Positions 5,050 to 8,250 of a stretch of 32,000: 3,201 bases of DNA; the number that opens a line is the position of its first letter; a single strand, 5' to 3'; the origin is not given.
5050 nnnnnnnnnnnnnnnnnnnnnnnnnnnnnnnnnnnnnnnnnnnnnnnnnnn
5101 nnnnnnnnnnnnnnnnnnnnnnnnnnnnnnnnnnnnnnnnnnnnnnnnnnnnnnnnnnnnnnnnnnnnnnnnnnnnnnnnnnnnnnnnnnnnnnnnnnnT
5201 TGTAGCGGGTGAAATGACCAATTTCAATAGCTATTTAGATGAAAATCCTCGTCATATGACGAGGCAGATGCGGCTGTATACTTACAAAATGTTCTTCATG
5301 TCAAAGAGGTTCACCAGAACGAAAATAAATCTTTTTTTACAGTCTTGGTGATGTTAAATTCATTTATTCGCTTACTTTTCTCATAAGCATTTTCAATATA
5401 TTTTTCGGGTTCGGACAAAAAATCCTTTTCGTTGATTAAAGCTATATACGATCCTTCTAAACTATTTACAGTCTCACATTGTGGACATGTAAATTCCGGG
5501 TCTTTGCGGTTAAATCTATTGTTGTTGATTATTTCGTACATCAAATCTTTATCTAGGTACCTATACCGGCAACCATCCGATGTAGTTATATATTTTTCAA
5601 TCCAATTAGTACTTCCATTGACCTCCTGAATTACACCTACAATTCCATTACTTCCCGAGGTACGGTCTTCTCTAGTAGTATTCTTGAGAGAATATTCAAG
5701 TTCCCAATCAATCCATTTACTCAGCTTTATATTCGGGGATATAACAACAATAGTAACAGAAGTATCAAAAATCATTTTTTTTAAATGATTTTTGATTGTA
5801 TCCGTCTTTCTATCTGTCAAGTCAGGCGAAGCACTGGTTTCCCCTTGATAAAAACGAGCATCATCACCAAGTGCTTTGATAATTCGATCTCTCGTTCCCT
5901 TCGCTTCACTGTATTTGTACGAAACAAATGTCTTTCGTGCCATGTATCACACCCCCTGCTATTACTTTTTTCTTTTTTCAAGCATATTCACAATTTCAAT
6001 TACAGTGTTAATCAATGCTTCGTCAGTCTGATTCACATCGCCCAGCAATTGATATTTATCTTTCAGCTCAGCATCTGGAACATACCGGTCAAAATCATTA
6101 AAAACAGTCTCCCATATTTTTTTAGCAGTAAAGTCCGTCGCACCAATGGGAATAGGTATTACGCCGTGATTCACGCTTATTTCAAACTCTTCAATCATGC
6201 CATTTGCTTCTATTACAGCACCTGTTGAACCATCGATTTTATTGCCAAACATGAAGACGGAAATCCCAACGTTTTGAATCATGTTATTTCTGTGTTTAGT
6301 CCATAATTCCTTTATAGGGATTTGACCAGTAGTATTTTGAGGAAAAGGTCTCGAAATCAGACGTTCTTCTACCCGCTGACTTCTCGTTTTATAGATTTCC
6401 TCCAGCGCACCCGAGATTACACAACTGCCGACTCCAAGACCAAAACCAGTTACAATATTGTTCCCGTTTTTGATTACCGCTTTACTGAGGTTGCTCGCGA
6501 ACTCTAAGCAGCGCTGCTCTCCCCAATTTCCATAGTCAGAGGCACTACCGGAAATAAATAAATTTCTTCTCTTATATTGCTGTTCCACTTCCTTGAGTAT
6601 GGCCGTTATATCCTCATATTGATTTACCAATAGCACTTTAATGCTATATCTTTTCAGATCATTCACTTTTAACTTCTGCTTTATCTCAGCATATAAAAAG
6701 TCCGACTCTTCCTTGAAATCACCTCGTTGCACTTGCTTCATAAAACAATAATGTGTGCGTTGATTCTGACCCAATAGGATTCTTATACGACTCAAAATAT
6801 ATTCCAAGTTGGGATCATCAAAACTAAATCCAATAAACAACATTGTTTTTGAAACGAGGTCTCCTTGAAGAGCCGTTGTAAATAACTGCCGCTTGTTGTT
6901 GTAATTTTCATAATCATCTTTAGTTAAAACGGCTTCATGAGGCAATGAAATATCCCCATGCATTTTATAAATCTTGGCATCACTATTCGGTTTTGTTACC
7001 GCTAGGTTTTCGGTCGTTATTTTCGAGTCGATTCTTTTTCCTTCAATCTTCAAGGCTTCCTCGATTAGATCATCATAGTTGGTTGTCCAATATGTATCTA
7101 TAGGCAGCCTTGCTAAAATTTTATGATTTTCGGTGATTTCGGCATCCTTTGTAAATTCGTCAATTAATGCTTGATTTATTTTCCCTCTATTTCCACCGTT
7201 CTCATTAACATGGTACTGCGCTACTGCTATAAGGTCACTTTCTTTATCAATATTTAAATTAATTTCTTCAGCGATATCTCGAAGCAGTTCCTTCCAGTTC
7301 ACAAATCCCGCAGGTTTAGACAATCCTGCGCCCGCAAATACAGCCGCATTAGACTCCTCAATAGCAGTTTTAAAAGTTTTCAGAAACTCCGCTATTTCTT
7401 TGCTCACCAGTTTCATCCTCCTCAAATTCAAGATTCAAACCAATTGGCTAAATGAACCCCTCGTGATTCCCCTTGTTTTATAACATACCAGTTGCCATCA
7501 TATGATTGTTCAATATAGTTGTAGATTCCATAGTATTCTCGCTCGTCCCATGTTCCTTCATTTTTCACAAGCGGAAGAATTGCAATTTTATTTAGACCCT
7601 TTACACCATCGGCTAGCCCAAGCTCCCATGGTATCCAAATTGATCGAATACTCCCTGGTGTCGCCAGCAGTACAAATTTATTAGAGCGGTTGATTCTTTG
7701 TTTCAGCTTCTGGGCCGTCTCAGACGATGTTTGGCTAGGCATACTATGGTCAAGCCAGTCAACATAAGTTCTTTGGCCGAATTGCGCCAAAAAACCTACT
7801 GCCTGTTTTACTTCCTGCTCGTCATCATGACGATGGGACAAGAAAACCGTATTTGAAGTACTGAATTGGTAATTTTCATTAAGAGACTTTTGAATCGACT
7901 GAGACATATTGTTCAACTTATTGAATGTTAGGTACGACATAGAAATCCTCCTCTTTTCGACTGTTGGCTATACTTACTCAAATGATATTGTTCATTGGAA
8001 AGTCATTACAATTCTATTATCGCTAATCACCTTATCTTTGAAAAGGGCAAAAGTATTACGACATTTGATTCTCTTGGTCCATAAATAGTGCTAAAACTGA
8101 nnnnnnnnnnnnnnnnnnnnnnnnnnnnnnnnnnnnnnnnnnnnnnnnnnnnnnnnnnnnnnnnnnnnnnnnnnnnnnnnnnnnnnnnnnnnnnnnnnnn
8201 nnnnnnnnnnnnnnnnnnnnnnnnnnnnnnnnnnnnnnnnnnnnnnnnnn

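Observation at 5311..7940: TIR / SIR2-SLOG / TIR-like three-gene operon: a Thoeris-type NAD+-depletion anti-phage system with two unrelated TIR sensors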

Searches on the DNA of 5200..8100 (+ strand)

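Call 8: search_dna_similar(query=window:5200-8100:+, collection=ecoli_genomes, mode=near, max_rows=15)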
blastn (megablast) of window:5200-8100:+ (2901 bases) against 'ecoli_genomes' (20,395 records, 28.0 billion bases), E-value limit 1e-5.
No match.

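Call 19: search_dna_similar(query=window:5200-8100:+, collection=plasmids, mode=distant, max_rows=15)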
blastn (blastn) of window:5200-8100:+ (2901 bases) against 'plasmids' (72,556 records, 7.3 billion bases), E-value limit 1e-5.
Records with a match: 63; places in all: 66; records where one place covers at least 80% of the query: 0.
Best place of each record, by identity: 60-80% 63.
By first word of the organism name: Bacillus 29; Enterococcus 18; Paenibacillus 4; Vibrio 2; Phocaeicola 2; Stenotrophomonas 2; Leuconostoc 2; Lactococcus 1; Moraxella 1; Sebaldella 1; and 1 more.
By predicted mobility (MOB-suite, as given by PLSDB): non-mobilizable 34; conjugative 17; mobilizable 12.
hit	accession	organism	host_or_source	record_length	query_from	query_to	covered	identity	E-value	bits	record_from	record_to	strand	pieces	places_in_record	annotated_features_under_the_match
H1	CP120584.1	Bacillus subtilis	cell culture,Kantong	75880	173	2207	70%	65.9%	2e-116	429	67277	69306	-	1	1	SIR2 family protein | TIR domain-containing protein | hypothetical protein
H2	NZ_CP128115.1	Bacillus halotolerans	bacterial isolate,rhizosphere soil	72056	173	2207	70%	65.8%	2e-115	425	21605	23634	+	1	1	SIR2 family protein | TIR domain-containing protein | hypothetical protein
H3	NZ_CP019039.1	Bacillus velezensis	cell culture,rice paddy soil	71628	173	2154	68%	65.2%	4e-99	370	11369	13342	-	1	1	SIR2 family protein | TIR domain-containing protein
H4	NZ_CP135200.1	Bacillus velezensis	Ipomoea batatas,Sweet potato root,root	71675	173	2154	68%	65.2%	4e-99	370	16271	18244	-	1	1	SIR2 family protein | TIR domain-containing protein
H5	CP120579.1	Bacillus subtilis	cell culture,Kantong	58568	491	2207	59%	66.1%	5e-105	390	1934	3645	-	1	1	SIR2 family protein | TIR domain-containing protein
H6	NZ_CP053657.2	Bacillus cereus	culture,soil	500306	980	1990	35%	65.0%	1e-48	203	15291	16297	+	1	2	SIR2 family protein | hypothetical protein | AAC(3)-VIa: AAC(3)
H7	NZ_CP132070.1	Bacillus mycoides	whole organism,soil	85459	1538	2151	21%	67.6%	2e-33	153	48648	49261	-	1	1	thsA: Thoeris anti-phage system NAD(+) hydrolase ThsA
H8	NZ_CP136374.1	Bacillus mycoides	whole organism,soil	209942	1538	2151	21%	67.5%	6e-34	155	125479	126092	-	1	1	thsA: Thoeris anti-phage system NAD(+) hydrolase ThsA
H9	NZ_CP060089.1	Vibrio parahaemolyticus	Penaeus vannamei,whole ...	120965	1547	2167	21%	65.7%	7e-27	132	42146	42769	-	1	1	SIR2 family protein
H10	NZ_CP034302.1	Vibrio parahaemolyticus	Penaeus vannamei,AHPND infected ...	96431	1547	2167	21%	65.7%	7e-27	132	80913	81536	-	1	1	SIR2 family protein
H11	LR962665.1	Enterococcus faecalis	-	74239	1538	2150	21%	64.1%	9e-13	85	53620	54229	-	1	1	record has no annotation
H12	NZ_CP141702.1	Lactococcus petauri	Dicentrarchus labrax,cell culture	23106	1594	2181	20%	65.4%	4e-23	119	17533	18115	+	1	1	SIR2 family protein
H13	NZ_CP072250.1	Phocaeicola dorei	Homo sapiens,cultured bacterial ...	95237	175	744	20%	67.3%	4e-42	181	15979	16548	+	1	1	TIR domain-containing protein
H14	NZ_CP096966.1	Phocaeicola vulgatus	whole organism,human feces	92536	175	744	20%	67.3%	4e-42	181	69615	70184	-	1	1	TIR domain-containing protein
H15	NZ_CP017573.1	Bacillus thuringiensis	whole organism,soil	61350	1583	2151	20%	66.3%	2e-22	116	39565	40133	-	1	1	thsA: Thoeris anti-phage system NAD(+) hydrolase ThsA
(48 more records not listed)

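Call 38: get_annotated_region(hit=H7, flank=4000)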
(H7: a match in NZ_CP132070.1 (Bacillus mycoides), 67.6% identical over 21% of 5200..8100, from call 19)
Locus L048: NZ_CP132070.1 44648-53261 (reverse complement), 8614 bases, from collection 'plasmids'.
description: Bacillus mycoides strain PAMC 29538 plasmid unnamed5, complete sequence
organism: Bacillus mycoides (NCBI taxid 1405)
taxonomy: Bacteria; Bacillota; Bacilli; Bacillales; Bacillaceae; Bacillus; Bacillus mycoides
host: -; source: whole organism,soil; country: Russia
typing (MOB-suite, as given by PLSDB): mobilizable; replicon rep_cluster_920; relaxase MOBC
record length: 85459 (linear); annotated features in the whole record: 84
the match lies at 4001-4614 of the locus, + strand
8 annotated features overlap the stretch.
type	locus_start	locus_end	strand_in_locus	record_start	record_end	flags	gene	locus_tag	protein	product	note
CDS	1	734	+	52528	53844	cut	-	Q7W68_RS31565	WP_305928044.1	hypothetical protein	-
CDS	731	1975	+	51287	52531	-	-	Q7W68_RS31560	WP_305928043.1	hypothetical protein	-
CDS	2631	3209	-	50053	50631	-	thsB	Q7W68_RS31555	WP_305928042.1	Thoeris anti-phage system ThsA activator ThsB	-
CDS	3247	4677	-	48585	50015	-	thsA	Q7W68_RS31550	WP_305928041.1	Thoeris anti-phage system NAD(+) hydrolase ThsA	-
CDS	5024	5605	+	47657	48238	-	-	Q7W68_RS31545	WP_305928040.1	hypothetical protein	-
CDS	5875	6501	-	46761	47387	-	-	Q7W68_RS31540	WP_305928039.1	hypothetical protein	-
CDS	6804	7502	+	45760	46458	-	-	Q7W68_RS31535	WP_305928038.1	recombinase family protein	GO:0006310 - DNA recombination [Evidence IEA]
CDS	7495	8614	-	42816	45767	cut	-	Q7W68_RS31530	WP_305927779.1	Tn3 family transposase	-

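Call 39: get_annotated_region(hit=H1, flank=3000)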
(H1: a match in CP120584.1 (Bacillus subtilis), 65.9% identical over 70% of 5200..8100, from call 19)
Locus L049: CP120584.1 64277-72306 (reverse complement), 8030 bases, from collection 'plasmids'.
description: Bacillus subtilis strain PRO31 plasmid unnamed, complete sequence
organism: Bacillus subtilis (NCBI taxid 1423)
taxonomy: Bacteria; Bacillota; Bacilli; Bacillales; Bacillaceae; Bacillus; Bacillus subtilis
host: -; source: cell culture,Kantong; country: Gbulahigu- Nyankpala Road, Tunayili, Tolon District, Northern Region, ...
typing (MOB-suite, as given by PLSDB): non-mobilizable; replicon rep_cluster_2295
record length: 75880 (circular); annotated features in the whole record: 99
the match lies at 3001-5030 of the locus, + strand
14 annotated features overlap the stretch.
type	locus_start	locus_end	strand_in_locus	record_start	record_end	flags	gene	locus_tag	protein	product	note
CDS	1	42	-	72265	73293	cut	-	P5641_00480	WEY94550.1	DUF2325 domain-containing protein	-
CDS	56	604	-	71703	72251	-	-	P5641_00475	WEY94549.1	hypothetical protein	-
CDS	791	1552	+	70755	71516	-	-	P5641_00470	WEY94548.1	DUF1385 domain-containing protein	-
CDS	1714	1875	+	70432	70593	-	-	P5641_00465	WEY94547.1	hypothetical protein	-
CDS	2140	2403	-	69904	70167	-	-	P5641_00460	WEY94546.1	hypothetical protein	-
CDS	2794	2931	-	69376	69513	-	-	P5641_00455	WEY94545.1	hypothetical protein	-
CDS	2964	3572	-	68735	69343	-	-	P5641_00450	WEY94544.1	TIR domain-containing protein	-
CDS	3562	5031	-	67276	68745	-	-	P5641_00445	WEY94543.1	SIR2 family protein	-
CDS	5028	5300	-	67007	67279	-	-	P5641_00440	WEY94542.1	hypothetical protein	-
CDS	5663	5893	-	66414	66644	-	-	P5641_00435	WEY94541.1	hypothetical protein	-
CDS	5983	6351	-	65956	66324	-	-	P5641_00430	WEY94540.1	hypothetical protein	-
CDS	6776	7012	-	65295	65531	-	-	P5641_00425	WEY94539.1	hypothetical protein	-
CDS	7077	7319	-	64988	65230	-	-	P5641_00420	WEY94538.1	hypothetical protein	-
CDS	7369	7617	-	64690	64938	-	-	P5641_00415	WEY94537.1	hypothetical protein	-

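Call 65: get_annotated_region(hit=H6, flank=3000)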
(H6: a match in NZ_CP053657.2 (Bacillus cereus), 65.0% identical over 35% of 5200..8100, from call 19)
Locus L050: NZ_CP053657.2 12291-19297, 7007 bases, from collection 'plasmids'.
description: Bacillus cereus strain CTMA_1571 plasmid p.1, complete sequence
organism: Bacillus cereus (NCBI taxid 1396)
taxonomy: Bacteria; Bacillota; Bacilli; Bacillales; Bacillaceae; Bacillus; Bacillus cereus
host: -; source: culture,soil; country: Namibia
typing (MOB-suite, as given by PLSDB): non-mobilizable; replicon rep_cluster_125,rep_cluster_1698; mating-pair formation MPF_T
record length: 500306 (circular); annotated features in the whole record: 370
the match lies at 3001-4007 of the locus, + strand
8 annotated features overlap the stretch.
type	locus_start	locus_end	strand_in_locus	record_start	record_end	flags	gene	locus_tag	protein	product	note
CDS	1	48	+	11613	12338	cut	-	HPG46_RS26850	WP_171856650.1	TIR domain-containing protein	GO:0007165 - signal transduction [Evidence IEA]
CDS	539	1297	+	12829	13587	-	-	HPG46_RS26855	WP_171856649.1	hypothetical protein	-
CDS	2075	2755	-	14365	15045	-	-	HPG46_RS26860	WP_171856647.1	TIR domain-containing protein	-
CDS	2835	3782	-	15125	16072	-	-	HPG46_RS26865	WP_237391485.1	SIR2 family protein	-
CDS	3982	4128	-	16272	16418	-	-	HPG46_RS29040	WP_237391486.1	hypothetical protein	-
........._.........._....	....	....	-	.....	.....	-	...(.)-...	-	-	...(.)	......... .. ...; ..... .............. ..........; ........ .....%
CDS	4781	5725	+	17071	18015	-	-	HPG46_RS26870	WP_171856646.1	hypothetical protein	-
CDS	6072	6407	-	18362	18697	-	-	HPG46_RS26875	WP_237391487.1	recombinase family protein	-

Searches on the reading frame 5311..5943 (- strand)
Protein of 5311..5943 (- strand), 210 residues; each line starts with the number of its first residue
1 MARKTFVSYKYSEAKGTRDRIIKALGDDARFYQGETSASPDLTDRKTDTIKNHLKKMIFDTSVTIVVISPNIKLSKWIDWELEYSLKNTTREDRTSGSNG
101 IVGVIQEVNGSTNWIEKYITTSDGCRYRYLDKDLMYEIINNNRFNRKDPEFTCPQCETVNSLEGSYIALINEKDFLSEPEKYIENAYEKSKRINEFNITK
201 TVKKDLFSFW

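Call 3: search_protein_families(library=pfam, proteins=[window:5311-5943:-], max_evalue=0.1)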
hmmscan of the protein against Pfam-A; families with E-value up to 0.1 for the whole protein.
window:5311-5943:- (210 aa): 3 families
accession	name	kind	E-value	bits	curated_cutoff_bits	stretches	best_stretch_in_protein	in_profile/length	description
PF08937.16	ThsB_TIR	-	3.8e-10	40.5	21.2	1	6-92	1-86/100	Thoeris protein ThsB, TIR-like domain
PF13676.11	TIR_2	-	0.00088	20.2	28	1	41-90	30-79/122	TIR domain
PF01582.25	TIR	-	0.039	14.2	21.3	1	47-90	42-85/179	TIR domain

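Call 4: search_protein_families(library=padloc, proteins=[window:5311-5943:-], max_evalue=0.01)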
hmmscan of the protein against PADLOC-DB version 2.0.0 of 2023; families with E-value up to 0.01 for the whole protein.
window:5311-5943:- (210 aa): 9 families
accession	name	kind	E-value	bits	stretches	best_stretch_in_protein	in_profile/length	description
PDLC00428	ThsB1|ThsB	-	2.1e-81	271.4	1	1-201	1-218/219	TIR-like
PDLC00438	ThsB1|ThsB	-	2.6e-18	64.8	1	1-201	1-205/206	TIR-like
PDLC00431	ThsB1|ThsB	-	2e-07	29.5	1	1-88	1-90/162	TIR-like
PDLC04688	PDC-M50B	-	4e-06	25.1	1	1-88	1-91/162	-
PDLC00418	ThsB1|ThsB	-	1.5e-05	22.9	1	46-89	48-92/155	TIR-like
PDLC00436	ThsB1|ThsB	-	0.00029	18.4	1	40-84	71-115/183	TIR-like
PDLC00433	ThsB1|ThsB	-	0.0011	17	1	1-88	1-87/164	TIR-like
PDLC00437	ThsB1|ThsB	-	0.0014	16.7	1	47-85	26-64/129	TIR-like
PDLC00429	ThsB1|ThsB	-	0.0023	16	1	46-87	50-92/167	TIR-like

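Call 6: search_solved_structures(query=window:5311-5943:-, max_evalue=1, show_alignments=2)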
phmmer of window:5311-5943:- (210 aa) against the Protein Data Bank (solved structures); distinct sequences matched with E-value up to 1: 4.
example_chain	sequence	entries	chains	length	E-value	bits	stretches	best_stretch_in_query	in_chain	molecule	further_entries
9vyl_A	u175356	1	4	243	8.8e-20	74.6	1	1-202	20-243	Putative cyclic ADP-D-ribose synthase TIR1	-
3zfj_A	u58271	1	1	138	0.0025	20.8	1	118-176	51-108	PNEUMOCOCCAL HISTIDINE TRIAD PROTEIN D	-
9p1v_A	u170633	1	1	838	0.024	17.7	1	118-176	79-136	Histidine triad protein D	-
5yel_A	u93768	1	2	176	0.88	12.5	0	117-163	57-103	Transcriptional repressor CTCF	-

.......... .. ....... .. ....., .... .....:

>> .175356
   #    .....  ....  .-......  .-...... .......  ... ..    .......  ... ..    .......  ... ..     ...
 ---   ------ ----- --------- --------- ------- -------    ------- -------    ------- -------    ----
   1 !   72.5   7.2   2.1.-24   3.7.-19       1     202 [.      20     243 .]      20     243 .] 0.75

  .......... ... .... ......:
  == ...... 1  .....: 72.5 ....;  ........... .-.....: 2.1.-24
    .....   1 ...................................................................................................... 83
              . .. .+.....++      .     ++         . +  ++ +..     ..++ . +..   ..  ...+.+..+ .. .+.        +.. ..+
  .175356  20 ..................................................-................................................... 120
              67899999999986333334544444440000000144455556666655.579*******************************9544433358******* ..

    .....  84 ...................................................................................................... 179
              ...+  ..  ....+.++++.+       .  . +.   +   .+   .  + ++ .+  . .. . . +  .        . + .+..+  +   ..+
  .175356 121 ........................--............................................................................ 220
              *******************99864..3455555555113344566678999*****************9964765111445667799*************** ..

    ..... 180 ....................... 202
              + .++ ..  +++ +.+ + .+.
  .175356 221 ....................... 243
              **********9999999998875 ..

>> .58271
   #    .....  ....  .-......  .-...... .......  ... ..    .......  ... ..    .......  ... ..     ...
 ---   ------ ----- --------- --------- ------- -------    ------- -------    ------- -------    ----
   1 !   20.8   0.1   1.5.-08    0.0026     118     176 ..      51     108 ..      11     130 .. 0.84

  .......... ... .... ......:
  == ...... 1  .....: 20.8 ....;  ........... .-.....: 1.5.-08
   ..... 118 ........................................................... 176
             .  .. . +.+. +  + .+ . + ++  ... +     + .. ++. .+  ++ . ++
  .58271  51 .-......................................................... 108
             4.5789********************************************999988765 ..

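Call 25: find_encoding_contigs(protein=window:5311-5943:-, flank=10000, max_places=6)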
Protein window:5311-5943:- (210 aa): no gene with exactly this product is on record in the collection.

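Call 55: search_protein_families(library=pfam, alignment_id=A2, max_evalue=0.001)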
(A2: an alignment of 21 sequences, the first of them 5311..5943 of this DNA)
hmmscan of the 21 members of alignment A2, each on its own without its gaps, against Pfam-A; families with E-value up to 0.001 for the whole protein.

A. member 1, window:5311-5943:- (210 aa): 2 families
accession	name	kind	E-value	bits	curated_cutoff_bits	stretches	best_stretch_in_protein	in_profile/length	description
PF08937.16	ThsB_TIR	-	3.8e-10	40.5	21.2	1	6-92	1-86/100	Thoeris protein ThsB, TIR-like domain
PF13676.11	TIR_2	-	0.00088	20.2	28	0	41-90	30-79/122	TIR domain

B. families by the number of members that match (of 21 scanned): 3 families
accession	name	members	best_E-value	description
PF08937.16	ThsB_TIR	21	4.1e-29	Thoeris protein ThsB, TIR-like domain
PF13676.11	TIR_2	16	2.1e-06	TIR domain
PF18185.7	STALD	1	0.00011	Sir2- and TIR-associating SLOG family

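Call 79: search_protein_families(library=ncbifam, proteins=[window:5311-5943:-], max_evalue=0.001)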
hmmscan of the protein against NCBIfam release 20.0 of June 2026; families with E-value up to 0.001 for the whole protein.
window:5311-5943:- (210 aa): 0 families
